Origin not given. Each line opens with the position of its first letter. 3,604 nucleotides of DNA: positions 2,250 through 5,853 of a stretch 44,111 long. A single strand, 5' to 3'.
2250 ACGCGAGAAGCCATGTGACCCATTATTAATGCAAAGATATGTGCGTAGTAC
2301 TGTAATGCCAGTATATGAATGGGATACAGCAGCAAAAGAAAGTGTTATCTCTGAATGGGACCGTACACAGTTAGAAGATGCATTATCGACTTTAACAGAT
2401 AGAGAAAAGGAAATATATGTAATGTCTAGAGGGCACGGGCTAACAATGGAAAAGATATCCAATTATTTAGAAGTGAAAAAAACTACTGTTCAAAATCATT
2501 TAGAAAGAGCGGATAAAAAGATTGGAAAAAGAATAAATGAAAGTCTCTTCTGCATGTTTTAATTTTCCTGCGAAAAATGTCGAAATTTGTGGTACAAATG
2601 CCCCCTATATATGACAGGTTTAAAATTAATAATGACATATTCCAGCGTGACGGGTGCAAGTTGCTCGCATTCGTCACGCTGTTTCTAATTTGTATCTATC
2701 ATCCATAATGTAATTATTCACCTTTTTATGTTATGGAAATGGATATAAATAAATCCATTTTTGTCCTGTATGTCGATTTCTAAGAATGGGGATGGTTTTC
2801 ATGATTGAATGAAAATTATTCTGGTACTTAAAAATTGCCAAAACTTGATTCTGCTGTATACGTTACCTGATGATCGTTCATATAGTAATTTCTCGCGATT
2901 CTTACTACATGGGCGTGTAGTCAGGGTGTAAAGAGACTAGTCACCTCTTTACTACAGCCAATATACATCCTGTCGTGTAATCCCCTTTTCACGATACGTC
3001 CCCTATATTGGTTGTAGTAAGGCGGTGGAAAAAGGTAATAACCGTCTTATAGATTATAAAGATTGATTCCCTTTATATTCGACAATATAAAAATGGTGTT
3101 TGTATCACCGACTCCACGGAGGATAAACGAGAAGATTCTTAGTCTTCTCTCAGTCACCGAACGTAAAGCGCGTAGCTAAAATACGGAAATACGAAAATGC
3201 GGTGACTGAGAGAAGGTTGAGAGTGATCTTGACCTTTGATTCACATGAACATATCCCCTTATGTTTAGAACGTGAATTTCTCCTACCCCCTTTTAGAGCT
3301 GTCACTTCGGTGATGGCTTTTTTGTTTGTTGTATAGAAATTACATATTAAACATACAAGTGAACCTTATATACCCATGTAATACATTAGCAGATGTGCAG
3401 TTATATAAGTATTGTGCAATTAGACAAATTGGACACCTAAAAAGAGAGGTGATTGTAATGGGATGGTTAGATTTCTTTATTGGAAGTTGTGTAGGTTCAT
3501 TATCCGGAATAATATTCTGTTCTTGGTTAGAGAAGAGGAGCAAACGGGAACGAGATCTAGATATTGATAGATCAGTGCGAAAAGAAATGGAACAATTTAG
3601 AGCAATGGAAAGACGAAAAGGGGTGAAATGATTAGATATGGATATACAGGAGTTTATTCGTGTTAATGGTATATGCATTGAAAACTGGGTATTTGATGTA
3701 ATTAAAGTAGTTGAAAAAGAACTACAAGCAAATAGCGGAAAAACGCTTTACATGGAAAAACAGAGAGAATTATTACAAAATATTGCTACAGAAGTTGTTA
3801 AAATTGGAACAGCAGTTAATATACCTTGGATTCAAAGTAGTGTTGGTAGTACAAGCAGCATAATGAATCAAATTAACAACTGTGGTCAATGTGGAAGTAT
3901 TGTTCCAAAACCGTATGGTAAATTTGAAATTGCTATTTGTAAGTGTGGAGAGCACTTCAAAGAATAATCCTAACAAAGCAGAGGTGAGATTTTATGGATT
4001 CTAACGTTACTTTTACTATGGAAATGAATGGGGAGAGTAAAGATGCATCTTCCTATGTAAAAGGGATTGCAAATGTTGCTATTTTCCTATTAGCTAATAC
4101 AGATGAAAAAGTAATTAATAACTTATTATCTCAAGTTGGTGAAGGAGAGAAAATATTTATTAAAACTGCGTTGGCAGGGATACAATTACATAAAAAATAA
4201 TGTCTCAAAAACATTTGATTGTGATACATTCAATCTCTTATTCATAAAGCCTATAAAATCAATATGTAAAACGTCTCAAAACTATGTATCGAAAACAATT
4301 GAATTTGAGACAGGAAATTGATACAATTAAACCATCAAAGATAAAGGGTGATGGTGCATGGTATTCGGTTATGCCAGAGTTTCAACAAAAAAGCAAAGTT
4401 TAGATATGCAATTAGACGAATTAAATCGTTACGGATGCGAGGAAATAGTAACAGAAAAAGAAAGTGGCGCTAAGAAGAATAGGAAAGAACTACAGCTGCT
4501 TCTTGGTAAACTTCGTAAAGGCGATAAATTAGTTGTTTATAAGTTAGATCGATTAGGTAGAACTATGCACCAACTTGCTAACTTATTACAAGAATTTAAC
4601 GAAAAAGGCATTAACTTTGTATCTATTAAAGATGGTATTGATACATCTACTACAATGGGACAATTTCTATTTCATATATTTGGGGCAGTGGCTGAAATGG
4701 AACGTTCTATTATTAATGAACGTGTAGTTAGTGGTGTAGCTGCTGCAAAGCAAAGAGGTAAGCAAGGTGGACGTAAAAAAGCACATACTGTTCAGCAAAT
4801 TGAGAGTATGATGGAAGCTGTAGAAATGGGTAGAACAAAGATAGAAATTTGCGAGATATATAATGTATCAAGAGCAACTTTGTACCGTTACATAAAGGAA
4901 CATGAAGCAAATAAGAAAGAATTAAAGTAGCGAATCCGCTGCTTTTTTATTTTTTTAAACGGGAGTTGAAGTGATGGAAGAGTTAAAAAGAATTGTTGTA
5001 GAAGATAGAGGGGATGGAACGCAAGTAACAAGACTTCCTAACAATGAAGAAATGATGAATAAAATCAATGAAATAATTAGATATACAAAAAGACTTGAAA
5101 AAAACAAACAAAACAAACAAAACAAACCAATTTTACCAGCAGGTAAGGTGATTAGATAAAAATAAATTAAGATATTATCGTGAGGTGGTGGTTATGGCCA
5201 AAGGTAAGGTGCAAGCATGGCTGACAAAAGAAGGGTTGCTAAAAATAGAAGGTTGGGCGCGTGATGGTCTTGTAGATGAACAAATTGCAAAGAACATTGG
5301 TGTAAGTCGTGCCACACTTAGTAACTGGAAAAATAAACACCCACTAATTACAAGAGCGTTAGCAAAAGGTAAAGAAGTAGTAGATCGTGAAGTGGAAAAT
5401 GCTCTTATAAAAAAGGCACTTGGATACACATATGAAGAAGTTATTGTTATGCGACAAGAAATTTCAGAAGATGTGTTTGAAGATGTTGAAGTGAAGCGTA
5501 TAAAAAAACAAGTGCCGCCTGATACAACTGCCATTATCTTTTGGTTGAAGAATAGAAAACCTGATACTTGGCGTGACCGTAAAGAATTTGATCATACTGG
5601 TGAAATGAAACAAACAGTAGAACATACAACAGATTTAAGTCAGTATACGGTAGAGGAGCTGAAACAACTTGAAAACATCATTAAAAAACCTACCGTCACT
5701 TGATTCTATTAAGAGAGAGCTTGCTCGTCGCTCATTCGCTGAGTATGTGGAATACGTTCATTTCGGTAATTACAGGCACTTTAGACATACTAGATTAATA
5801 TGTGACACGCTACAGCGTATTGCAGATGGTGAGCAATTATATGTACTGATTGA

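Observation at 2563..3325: ~760-nt ORF-free, highly structured + strand locus between the late sigma-like gene and the late genes: candidate large ncRNA or antitermination leader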

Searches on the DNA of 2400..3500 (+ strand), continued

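Call 23: search_rna_families(sources=[L007, L008, L009, L010, L011, L012, L013, L014, L016, L020, L022, L026, L029, L049, L061, L062, L064, L087, L054, L033], threshold=gathering, show_alignments=2)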
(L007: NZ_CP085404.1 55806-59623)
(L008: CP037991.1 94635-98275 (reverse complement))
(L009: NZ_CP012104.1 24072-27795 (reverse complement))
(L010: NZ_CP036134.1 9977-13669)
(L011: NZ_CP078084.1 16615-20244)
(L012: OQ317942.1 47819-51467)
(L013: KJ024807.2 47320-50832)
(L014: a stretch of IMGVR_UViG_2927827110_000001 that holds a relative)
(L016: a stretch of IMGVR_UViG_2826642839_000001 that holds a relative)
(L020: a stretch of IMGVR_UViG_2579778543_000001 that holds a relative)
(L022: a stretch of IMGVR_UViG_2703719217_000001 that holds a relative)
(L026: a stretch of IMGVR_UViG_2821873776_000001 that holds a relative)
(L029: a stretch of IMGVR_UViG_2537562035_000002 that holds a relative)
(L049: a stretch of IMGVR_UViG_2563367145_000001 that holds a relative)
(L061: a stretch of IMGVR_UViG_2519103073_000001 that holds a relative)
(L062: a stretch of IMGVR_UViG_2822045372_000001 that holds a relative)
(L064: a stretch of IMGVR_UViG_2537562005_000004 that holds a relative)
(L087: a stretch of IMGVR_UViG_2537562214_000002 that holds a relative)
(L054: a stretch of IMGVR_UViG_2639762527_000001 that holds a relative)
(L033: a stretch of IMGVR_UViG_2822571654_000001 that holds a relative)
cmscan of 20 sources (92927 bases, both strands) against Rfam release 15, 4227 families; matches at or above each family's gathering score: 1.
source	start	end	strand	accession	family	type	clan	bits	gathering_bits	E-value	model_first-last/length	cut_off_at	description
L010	158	219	+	RF03064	RAGATH-18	Gene; sRNA;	-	75.4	44.9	3.3e-13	1-71/71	no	RAGATH-18 RNA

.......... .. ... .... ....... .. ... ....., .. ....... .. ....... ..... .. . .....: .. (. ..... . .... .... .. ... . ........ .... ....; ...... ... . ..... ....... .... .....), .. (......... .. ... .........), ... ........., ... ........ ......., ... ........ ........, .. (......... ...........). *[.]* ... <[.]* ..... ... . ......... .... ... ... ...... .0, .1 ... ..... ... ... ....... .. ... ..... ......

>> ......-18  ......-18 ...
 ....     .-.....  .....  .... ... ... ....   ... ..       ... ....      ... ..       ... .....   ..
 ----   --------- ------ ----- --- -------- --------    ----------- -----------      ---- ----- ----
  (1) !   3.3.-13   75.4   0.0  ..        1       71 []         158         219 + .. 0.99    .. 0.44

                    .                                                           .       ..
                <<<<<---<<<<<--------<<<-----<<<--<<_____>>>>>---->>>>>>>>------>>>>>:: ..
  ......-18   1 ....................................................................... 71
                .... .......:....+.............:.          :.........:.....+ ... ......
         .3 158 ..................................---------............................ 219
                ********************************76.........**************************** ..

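Call 47: search_rna_families(source=L012, start=1200, end=2200, threshold=evalue, max_evalue=1, show_alignments=0)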
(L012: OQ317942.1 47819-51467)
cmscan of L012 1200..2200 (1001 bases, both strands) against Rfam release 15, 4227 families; matches with E-value up to 1: 1.
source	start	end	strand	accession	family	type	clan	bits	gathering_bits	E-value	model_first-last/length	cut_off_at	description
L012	1783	1847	+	RF03789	MIR5269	Gene; miRNA;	-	27.4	60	0.013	1-80/80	no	MIR5269 microRNA precursor family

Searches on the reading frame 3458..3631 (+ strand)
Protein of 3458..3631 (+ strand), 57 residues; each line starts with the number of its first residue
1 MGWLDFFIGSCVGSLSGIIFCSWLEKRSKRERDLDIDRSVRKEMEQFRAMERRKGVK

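Call 49: search_protein_families(library=pfam, proteins=[window:3458-3631:+], max_evalue=0.01)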
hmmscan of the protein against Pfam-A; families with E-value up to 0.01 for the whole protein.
window:3458-3631:+ (57 aa): 0 families

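Call 73: search_protein_families(library=phrogs, proteins=[window:3458-3631:+], max_evalue=0.001)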
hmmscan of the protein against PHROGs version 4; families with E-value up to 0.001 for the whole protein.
window:3458-3631:+ (57 aa): 1 family
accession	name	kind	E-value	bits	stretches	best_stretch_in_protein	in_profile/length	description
phrog_21871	-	unknown function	9.7e-12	46.1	1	1-54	1-55/56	-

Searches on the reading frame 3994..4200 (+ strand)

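Call 49: search_protein_families(library=pfam, proteins=[window:3994-4200:+], max_evalue=0.01)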
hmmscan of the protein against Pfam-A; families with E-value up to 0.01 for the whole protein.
window:3994-4200:+ (68 aa): 0 families

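Call 73: search_protein_families(library=phrogs, proteins=[window:3994-4200:+], max_evalue=0.001)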
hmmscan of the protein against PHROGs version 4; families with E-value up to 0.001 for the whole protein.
window:3994-4200:+ (68 aa): 1 family
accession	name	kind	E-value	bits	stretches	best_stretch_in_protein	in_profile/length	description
phrog_16800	-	unknown function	1.1e-31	109.4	1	1-67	1-67/68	-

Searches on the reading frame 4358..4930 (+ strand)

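Call 49: search_protein_families(library=pfam, proteins=[window:4358-4930:+], max_evalue=0.01)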
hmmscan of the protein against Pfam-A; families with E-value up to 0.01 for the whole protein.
window:4358-4930:+ (190 aa): 8 families
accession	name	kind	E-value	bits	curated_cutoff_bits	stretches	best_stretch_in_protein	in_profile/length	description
PF00239.26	Resolvase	-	2.7e-46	157.7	23.3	1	2-135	1-144/145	Resolvase, N terminal domain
PF02796.21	HTH_7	-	4.9e-08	33.4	23.8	1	138-179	1-42/45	Helix-turn-helix domain of resolvase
PF13551.12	HTH_29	-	9.1e-06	26.1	28.1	1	154-181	7-35/64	Winged helix-turn helix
PF13384.12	HTH_23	-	2.7e-05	24.3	24.6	1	158-182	17-41/50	Homeodomain-like domain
PF13518.12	HTH_28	-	0.0001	22.8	25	1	151-181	5-35/52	Helix-turn-helix domain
PF12728.13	HTH_17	-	0.00018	22.1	27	1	163-183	6-26/51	Helix-turn-helix domain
PF01527.26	HTH_Tnp_1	-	0.00039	21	24.1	1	141-185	5-50/75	Transposase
PF08279.18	HTH_11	-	0.0082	16.4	25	0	163-181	20-38/55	HTH domain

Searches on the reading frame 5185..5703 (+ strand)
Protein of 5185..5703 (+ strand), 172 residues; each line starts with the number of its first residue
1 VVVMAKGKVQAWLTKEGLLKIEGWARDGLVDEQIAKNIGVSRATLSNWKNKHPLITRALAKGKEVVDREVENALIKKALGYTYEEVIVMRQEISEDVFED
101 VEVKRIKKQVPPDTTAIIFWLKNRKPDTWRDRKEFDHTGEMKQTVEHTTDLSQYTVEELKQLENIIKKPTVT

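Call 49: search_protein_families(library=pfam, proteins=[window:5185-5703:+], max_evalue=0.01)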
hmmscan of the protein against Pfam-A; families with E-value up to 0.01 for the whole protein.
window:5185-5703:+ (172 aa): 4 families
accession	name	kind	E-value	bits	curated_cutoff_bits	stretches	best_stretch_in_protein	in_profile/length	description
PF01527.26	HTH_Tnp_1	-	0.0017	18.9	24.1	1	32-79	27-74/75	Transposase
PF01381.28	HTH_3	-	0.003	18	23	0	32-52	13-33/55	Helix-turn-helix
PF13022.12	HTH_Tnp_1_2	-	0.0031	18.1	27.9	0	31-69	29-67/122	Helix-turn-helix of insertion element transposase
PF23125.1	Xre-MbcA-ParS_M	-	0.0068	16.6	27.8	0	33-57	6-30/51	Antitoxin Xre/MbcA/ParS-like, middle domain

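Call 73: search_protein_families(library=phrogs, proteins=[window:5185-5703:+], max_evalue=0.001)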
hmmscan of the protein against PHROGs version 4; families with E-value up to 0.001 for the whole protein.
window:5185-5703:+ (172 aa): 10 families
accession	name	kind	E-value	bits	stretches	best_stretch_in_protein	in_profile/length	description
phrog_309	-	head and packaging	4.7e-66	224.9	1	2-166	131-288/319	terminase small subunit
phrog_28310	-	unknown function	9e-26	91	1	8-79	3-74/76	-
phrog_23444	-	head and packaging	1e-15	58.9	1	33-130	2-99/126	terminase small subunit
phrog_4102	-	head and packaging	7.9e-08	33.7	1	11-153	13-134/166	terminase small subunit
phrog_26539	-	unknown function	2e-06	28.4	1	21-87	23-90/241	-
phrog_2538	-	head and packaging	9.4e-06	26.8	1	22-60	12-49/129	terminase small subunit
phrog_7344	-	head and packaging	0.00047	21.4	1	31-59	31-58/161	terminase small subunit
phrog_4044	-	head and packaging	0.00085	19.9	0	34-145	45-144/180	terminase small subunit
phrog_12058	-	unknown function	0.00088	18.6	1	10-79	385-450/768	-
phrog_6620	-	integration and excision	0.00098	19.7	0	33-73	6-47/201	transposase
